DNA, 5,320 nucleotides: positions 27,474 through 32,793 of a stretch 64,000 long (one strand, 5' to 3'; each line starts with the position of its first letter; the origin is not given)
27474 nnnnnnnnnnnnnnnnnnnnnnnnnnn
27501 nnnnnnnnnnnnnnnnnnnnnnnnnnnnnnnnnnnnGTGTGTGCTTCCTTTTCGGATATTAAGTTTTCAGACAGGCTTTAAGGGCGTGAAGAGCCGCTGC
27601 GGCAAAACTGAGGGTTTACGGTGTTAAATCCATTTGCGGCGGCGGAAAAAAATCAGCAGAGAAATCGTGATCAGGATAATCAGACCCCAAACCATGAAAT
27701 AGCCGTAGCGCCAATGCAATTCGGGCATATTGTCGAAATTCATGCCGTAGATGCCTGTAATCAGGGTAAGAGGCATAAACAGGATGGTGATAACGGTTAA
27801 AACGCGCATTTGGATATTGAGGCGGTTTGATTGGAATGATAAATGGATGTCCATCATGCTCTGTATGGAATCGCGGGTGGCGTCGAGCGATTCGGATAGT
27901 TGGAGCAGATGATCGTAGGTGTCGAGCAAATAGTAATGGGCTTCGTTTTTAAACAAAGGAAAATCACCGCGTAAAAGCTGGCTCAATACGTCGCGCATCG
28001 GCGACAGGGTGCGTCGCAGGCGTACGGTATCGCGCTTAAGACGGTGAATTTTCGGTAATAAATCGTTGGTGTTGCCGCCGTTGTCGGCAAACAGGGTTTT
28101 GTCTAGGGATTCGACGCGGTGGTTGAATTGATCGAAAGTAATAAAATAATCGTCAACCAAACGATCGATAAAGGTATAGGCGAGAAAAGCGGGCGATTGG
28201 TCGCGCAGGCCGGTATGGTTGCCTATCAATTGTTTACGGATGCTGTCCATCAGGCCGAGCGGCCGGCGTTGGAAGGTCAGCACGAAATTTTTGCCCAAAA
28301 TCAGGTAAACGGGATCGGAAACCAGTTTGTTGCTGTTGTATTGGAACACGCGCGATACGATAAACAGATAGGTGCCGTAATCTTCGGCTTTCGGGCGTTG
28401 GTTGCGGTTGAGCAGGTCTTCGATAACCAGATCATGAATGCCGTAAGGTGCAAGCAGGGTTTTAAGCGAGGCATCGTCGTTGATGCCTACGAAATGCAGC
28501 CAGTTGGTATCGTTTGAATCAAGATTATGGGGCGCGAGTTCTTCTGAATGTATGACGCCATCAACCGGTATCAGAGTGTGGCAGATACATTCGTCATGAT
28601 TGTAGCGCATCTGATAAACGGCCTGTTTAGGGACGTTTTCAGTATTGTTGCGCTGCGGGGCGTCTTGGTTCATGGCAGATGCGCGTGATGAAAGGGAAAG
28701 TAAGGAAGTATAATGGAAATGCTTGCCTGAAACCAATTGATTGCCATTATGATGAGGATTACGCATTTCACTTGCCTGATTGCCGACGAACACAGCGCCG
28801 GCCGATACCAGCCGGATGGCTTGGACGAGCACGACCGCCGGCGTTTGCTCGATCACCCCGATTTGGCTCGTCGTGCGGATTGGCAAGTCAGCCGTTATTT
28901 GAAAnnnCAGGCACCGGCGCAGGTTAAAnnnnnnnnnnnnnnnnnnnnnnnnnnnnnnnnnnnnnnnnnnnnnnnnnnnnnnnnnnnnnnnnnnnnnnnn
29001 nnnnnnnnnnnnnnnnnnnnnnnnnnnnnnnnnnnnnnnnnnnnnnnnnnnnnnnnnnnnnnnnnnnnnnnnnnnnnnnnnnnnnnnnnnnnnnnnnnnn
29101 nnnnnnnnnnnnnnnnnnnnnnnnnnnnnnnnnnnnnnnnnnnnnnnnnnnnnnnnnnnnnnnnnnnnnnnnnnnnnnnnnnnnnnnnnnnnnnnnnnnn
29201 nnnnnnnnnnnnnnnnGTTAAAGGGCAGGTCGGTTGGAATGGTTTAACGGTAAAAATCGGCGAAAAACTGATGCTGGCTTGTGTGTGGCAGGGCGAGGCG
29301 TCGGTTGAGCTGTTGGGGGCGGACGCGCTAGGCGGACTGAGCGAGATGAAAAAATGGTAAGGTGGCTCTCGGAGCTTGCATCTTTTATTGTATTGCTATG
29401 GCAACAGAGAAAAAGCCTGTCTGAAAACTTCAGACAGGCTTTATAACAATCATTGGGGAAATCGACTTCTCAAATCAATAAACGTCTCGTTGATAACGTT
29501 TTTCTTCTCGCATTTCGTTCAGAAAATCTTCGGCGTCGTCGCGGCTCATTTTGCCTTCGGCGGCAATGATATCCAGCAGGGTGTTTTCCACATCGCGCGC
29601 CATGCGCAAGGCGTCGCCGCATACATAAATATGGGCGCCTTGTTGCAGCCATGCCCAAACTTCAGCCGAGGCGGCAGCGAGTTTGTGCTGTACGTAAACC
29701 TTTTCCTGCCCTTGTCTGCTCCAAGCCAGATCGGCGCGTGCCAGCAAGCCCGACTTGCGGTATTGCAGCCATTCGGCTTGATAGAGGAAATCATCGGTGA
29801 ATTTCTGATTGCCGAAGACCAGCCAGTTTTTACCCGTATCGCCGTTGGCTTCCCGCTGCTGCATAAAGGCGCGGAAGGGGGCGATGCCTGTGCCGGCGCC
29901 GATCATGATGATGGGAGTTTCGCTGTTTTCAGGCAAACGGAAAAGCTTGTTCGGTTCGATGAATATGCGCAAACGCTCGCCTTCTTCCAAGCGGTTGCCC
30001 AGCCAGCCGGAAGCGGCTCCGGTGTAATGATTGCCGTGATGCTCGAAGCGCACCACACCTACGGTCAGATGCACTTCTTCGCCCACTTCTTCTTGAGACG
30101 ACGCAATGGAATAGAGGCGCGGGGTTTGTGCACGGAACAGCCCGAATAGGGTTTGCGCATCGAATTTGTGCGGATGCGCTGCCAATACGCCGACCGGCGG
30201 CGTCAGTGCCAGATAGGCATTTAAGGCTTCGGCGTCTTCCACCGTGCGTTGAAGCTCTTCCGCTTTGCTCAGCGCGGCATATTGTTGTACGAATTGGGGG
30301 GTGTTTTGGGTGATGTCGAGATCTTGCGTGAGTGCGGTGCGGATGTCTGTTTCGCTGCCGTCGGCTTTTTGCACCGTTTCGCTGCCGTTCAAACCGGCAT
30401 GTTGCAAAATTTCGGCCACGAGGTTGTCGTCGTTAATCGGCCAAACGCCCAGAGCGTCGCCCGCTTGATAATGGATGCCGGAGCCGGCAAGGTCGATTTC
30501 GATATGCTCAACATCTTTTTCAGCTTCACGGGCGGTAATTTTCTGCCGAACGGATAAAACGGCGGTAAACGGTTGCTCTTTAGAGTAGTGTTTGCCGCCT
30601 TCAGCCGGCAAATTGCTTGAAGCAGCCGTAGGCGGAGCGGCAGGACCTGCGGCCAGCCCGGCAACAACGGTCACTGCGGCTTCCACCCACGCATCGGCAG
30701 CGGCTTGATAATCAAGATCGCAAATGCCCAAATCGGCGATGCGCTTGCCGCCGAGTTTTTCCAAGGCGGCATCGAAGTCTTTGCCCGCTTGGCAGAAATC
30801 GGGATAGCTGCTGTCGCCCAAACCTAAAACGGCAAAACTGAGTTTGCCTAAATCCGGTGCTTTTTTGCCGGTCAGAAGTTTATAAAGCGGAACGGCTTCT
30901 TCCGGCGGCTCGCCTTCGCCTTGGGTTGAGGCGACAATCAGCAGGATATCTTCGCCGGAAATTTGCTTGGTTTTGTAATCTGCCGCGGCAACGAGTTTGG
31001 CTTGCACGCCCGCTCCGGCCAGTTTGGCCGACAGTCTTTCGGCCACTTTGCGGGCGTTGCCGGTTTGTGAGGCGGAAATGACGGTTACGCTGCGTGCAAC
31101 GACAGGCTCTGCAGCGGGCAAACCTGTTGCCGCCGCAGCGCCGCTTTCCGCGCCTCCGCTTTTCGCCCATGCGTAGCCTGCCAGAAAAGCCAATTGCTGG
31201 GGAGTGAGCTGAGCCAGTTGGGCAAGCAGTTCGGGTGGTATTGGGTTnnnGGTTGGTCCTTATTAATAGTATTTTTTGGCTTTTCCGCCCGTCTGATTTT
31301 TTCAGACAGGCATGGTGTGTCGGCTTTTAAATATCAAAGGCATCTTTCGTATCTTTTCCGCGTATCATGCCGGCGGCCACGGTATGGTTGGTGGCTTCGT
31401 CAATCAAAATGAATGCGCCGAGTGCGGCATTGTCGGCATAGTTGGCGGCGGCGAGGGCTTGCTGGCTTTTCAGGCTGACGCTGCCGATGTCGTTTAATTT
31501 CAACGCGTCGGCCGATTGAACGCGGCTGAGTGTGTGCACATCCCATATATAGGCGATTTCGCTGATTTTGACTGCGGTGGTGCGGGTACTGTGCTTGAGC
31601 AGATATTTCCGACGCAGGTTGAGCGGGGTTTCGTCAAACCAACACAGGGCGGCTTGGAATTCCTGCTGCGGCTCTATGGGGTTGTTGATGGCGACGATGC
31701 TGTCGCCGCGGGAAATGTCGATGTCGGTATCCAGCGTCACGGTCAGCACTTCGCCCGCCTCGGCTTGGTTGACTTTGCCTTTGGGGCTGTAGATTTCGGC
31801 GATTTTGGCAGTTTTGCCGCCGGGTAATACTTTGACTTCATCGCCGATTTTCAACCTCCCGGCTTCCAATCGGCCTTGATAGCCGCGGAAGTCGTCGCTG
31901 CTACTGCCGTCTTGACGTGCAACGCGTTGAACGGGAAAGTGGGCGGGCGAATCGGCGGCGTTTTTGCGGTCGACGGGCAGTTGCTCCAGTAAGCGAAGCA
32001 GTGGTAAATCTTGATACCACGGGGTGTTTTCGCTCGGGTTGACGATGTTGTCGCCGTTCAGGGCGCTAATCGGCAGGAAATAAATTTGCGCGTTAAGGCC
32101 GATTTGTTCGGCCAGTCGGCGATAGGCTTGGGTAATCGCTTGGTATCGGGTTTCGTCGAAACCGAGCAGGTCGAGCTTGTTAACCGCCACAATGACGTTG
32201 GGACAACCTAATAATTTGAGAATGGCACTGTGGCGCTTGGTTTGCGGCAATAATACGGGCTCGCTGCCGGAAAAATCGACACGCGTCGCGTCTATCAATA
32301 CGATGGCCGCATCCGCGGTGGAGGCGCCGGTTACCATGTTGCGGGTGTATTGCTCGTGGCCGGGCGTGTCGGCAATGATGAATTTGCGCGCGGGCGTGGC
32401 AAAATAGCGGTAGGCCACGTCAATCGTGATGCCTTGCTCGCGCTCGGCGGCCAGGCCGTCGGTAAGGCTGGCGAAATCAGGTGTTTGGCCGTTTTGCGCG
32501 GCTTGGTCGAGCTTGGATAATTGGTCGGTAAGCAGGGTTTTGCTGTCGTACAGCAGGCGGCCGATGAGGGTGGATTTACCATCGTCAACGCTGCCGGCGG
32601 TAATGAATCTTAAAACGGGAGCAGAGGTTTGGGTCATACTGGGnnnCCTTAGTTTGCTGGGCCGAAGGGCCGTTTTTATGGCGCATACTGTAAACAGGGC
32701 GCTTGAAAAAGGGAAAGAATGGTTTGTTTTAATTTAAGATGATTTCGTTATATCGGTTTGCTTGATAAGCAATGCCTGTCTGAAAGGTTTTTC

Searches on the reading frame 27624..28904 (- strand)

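Call 78: search_protein_families(library=pfam, proteins=[window:27624-28904:-], max_evalue=0.00001)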
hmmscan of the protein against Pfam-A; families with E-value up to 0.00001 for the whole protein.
window:27624-28904:- (426 aa): 1 family
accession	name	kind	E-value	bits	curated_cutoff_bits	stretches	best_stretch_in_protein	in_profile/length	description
PF01544.23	CorA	-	1.7e-76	257.8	27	1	131-422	2-292/292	CorA-like Mg2+ transporter protein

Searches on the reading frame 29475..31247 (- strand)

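Call 31: search_protein_families(library=pfam, proteins=[window:29475-31247:-], max_evalue=0.00001)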
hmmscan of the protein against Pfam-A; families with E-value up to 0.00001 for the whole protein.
window:29475-31247:- (590 aa): 3 families
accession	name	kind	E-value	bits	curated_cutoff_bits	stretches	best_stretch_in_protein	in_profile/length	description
PF00258.30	Flavodoxin_1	-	8.1e-33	114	25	1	56-184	1-140/143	Flavodoxin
PF00667.26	FAD_binding_1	-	3.9e-26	92.5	32.3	1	221-415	3-222/222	FAD binding domain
PF00175.26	NAD_binding_1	-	7.9e-19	68.8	22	1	448-554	1-108/109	Oxidoreductase NAD-binding domain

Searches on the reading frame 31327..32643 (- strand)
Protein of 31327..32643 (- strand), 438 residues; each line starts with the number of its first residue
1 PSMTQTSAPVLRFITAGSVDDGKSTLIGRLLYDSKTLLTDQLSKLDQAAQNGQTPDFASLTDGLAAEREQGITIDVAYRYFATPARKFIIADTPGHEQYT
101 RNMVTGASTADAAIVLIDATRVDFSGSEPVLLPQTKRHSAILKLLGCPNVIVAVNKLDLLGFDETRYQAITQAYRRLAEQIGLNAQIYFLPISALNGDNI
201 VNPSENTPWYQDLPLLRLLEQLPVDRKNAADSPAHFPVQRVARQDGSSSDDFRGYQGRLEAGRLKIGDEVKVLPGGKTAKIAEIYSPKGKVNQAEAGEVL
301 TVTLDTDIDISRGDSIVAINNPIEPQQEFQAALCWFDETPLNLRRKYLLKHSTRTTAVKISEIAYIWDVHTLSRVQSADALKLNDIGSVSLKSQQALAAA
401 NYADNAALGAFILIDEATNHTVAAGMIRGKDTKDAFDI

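Call 31: search_protein_families(library=pfam, proteins=[window:31327-32643:-], max_evalue=0.00001)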
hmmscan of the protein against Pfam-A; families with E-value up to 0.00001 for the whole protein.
window:31327-32643:- (438 aa): 3 families
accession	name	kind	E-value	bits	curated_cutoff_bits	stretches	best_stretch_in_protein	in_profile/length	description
PF00009.33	GTP_EFTU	-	9.2e-40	136.7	26.5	1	10-201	3-176/188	Elongation factor Tu GTP binding domain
PF22594.2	GTP-eEF1A_C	-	3.2e-26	92.1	27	1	328-428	1-101/101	GTP-eEF1A C-terminal domain-like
PF03144.31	GTP_EFTU_D2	-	2.4e-06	28.3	30.3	1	257-315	6-71/73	Elongation factor Tu domain 2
